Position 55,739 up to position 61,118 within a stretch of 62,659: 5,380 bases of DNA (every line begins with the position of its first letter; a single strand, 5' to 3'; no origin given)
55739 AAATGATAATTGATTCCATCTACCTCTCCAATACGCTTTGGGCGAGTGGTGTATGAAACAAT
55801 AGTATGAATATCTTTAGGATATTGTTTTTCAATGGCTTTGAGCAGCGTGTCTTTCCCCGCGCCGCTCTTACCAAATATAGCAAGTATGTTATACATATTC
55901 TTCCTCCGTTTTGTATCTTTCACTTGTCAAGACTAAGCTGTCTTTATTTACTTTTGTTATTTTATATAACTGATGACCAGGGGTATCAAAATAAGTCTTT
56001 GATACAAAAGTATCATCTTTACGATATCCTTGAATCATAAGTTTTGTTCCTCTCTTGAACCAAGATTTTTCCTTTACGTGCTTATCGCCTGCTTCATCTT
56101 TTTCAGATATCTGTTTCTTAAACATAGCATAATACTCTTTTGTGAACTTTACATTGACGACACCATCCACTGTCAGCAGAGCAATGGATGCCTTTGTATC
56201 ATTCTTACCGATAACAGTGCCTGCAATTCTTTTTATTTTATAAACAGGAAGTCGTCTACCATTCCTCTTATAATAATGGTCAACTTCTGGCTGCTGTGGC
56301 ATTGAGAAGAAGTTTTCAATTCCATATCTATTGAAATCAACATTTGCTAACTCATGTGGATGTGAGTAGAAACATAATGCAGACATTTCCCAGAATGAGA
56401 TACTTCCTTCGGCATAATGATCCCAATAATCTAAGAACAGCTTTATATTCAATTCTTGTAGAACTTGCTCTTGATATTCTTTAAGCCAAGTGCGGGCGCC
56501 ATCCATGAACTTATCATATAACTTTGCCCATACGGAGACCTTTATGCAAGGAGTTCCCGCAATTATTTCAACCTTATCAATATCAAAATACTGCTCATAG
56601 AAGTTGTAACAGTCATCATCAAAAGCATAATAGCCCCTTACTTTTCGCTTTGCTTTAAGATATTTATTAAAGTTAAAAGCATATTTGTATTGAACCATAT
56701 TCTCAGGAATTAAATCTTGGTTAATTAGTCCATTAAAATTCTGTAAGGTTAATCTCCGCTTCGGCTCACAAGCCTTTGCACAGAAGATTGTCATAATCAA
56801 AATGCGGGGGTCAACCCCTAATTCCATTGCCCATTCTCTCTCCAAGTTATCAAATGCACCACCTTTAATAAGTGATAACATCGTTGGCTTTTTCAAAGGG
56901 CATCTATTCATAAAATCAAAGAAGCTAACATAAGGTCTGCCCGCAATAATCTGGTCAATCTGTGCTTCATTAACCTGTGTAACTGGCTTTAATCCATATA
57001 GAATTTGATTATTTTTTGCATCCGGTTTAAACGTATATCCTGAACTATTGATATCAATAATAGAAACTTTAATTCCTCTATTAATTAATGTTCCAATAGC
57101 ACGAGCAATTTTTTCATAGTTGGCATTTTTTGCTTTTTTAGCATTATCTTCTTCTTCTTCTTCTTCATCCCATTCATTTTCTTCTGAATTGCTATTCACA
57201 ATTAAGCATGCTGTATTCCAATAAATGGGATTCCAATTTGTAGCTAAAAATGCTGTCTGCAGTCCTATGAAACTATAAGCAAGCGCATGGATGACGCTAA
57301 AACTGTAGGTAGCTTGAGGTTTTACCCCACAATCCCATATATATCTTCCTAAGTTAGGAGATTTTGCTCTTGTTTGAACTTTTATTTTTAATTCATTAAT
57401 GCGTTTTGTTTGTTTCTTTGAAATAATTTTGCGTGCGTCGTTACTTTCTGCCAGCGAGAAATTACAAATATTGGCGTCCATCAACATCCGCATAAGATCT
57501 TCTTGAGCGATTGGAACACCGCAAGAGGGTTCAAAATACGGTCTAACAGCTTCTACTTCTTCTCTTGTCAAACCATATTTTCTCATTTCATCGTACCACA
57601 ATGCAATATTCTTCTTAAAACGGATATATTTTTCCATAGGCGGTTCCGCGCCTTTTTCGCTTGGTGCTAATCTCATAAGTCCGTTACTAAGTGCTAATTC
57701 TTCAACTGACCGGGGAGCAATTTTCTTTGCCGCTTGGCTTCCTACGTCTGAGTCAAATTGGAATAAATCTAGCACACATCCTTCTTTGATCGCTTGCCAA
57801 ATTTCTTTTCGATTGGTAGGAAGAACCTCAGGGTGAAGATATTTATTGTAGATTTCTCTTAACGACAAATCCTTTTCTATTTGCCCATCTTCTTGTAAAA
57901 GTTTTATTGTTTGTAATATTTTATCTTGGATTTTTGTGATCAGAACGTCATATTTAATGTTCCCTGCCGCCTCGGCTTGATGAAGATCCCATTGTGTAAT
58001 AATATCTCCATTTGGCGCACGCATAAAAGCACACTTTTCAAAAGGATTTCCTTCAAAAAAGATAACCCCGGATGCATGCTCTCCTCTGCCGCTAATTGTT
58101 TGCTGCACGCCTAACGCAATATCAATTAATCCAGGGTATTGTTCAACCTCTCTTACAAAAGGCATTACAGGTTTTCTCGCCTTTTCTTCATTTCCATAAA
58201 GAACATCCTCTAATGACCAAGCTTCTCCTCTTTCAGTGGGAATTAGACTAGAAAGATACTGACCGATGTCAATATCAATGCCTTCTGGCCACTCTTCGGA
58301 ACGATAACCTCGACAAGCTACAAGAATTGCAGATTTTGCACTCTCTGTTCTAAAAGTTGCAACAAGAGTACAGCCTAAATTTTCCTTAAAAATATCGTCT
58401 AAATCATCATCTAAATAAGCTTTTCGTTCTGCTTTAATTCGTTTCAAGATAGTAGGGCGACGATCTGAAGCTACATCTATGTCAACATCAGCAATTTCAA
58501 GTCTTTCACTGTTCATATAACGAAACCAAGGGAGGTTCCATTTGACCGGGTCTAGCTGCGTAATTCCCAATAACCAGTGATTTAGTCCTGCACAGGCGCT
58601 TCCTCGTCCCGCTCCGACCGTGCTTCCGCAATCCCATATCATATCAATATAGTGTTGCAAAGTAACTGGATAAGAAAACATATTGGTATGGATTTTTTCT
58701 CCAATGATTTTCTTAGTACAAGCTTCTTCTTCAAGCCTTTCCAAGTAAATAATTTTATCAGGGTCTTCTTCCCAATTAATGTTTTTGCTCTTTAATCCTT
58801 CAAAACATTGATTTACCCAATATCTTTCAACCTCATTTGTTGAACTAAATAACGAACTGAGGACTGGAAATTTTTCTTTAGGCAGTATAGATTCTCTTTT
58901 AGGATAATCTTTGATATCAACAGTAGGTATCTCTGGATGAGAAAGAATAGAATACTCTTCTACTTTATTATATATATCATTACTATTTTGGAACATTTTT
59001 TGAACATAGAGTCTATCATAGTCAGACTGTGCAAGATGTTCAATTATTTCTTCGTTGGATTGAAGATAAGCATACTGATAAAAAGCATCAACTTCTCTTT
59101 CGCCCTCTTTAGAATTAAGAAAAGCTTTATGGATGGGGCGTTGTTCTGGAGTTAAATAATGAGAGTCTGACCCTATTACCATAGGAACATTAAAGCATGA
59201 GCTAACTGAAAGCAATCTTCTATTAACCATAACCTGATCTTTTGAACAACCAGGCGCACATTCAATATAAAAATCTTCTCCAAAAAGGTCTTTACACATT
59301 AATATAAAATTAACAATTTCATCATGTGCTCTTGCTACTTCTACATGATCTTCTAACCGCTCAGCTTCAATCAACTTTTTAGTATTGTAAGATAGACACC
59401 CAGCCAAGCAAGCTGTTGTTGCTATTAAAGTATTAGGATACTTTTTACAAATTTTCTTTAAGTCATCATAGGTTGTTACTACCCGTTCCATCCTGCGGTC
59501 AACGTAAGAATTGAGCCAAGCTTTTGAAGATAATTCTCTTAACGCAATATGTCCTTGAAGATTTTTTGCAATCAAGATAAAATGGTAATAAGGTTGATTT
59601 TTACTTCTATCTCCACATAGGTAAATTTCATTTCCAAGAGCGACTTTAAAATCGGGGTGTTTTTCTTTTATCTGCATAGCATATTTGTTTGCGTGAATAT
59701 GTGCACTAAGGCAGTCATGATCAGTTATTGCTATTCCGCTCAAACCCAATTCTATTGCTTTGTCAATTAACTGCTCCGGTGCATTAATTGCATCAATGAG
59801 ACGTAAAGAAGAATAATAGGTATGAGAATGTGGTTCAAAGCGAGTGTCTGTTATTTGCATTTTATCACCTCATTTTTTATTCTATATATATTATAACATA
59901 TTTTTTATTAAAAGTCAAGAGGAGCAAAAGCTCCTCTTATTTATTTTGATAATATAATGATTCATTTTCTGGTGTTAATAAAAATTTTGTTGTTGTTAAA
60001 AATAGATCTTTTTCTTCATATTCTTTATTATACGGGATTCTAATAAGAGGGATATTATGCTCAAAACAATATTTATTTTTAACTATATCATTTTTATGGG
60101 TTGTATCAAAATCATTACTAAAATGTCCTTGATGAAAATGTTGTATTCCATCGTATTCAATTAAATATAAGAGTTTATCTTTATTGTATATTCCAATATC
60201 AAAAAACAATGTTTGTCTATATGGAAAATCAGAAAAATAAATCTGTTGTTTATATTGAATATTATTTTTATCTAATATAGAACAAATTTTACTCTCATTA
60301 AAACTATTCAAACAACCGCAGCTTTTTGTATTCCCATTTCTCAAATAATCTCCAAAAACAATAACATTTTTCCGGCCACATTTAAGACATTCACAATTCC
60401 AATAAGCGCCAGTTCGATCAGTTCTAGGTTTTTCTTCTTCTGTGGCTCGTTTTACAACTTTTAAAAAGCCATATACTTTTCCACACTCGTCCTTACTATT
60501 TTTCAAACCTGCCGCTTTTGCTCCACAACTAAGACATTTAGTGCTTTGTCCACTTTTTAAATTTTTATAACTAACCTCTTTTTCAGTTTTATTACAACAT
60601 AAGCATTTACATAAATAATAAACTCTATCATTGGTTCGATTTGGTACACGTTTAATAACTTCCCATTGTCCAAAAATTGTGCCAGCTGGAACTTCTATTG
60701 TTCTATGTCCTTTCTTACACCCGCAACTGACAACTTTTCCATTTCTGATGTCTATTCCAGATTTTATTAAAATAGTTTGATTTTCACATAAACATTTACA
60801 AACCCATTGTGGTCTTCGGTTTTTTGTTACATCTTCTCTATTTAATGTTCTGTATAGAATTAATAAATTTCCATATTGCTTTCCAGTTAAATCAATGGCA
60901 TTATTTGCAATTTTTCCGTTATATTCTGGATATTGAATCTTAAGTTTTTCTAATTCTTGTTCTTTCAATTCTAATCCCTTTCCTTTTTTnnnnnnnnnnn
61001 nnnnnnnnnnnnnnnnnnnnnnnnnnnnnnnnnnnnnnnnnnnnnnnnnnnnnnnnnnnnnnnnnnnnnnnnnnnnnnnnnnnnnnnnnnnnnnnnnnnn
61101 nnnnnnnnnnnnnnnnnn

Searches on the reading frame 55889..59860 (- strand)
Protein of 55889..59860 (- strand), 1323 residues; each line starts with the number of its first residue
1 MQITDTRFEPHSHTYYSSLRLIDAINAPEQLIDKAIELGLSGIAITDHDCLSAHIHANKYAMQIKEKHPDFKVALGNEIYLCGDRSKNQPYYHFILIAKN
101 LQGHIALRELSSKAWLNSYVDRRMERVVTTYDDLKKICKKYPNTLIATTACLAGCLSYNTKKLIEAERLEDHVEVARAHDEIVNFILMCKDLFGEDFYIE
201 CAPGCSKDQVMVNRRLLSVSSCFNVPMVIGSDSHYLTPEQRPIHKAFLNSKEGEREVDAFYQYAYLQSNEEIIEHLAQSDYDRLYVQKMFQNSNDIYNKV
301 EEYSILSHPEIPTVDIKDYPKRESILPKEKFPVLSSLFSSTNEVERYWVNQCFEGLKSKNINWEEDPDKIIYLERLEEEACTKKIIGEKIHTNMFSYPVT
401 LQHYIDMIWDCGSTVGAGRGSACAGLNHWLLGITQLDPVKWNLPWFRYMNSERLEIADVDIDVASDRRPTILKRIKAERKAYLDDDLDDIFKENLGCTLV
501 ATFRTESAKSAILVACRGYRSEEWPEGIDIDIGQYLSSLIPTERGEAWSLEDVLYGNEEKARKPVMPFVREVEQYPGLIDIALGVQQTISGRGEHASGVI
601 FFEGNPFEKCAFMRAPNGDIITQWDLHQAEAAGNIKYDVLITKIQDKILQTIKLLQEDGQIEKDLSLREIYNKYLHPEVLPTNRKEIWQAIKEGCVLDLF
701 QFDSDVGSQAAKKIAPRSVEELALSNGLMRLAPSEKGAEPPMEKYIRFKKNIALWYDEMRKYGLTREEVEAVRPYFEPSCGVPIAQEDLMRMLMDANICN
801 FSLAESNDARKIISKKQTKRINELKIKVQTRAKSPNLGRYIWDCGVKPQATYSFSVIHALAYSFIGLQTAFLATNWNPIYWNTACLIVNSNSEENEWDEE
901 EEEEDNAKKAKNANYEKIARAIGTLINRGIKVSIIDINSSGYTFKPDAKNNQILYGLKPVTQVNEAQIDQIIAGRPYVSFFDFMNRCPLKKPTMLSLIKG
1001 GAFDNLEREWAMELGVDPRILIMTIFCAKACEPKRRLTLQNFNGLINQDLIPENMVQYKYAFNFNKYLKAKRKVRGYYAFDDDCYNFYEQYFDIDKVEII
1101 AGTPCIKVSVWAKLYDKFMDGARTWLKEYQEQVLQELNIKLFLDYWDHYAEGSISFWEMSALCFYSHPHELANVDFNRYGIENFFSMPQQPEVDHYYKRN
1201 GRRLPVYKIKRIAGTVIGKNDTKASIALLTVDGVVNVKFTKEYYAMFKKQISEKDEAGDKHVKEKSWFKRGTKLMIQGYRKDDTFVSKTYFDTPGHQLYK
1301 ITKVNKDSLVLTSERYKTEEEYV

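Call 10: search_protein_families(library=phrogs, proteins=[window:55889-59860:-])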
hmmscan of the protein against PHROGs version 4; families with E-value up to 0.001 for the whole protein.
window:55889-59860:- (1323 aa): 7 families
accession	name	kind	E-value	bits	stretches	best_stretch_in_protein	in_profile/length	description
phrog_405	-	DNA, RNA and nucleotide metabolism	5.6e-194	648.1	1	9-1300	46-1090/1190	DNA polymerase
phrog_12219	-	DNA, RNA and nucleotide metabolism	4.1e-158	529.1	1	458-1295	3-805/823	DNA polymerase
phrog_20695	-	DNA, RNA and nucleotide metabolism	1.4e-106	357.9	1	872-1315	6-438/440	DNA binding protein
phrog_7513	-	unknown function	2.7e-102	344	1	4-457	8-452/461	-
phrog_21652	-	DNA, RNA and nucleotide metabolism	7.4e-96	322.6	1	424-855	39-452/476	DNA polymerase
phrog_11165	-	DNA, RNA and nucleotide metabolism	4.1e-32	112.1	1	332-972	4-572/782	DNA polymerase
phrog_13169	-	DNA, RNA and nucleotide metabolism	1.7e-05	24.9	0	371-459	337-420/463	DNA polymerase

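Call 11: search_protein_families(library=pfam, proteins=[window:55889-59860:-])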
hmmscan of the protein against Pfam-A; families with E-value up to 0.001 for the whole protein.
window:55889-59860:- (1323 aa): 4 families
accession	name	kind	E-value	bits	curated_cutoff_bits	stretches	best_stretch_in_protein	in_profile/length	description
PF07733.18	DNA_pol3_alpha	-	1.1e-30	107.6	23.9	1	351-640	6-259/260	Bacterial DNA polymerase III alpha NTPase domain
PF02811.25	PHP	-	5.2e-21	76.1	26.4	1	11-201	3-161/164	PHP domain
PF17657.6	DNA_pol3_finger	-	1.8e-17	63.6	22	1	669-833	14-163/166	Bacterial DNA polymerase III alpha subunit finger domain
PF14579.12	HHH_6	-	4.3e-16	59.3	25.6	1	929-1007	1-84/90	Helix-hairpin-helix motif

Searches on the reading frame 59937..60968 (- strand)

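Call 10: search_protein_families(library=phrogs, proteins=[window:59937-60968:-])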
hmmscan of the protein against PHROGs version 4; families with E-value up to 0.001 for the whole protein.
window:59937-60968:- (343 aa): 6 families
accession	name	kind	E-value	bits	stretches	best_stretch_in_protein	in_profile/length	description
phrog_374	-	DNA, RNA and nucleotide metabolism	5e-28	99.3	2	94-234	132-261/617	HNH endonuclease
phrog_559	-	DNA, RNA and nucleotide metabolism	1.2e-25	91.4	1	112-323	207-407/607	HNH endonuclease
phrog_9084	-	DNA, RNA and nucleotide metabolism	4.9e-20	73.4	1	194-320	32-159/187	homing endonuclease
phrog_4538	-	unknown function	1.6e-19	71.1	1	88-314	101-318/447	-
phrog_7140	-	DNA, RNA and nucleotide metabolism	4e-16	59.7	1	205-332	102-231/423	intron encoded nuclease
phrog_13470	-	DNA, RNA and nucleotide metabolism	0.00052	21.2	0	88-188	6-67/152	HNH endonuclease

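Call 11: search_protein_families(library=pfam, proteins=[window:59937-60968:-])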
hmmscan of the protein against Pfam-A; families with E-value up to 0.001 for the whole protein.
window:59937-60968:- (343 aa): 1 family
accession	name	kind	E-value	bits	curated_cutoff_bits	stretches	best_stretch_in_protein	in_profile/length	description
PF19237.4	DUF5889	-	1.5e-06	28.7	27.1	1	255-314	7-65/115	Family of unknown function (DUF5889)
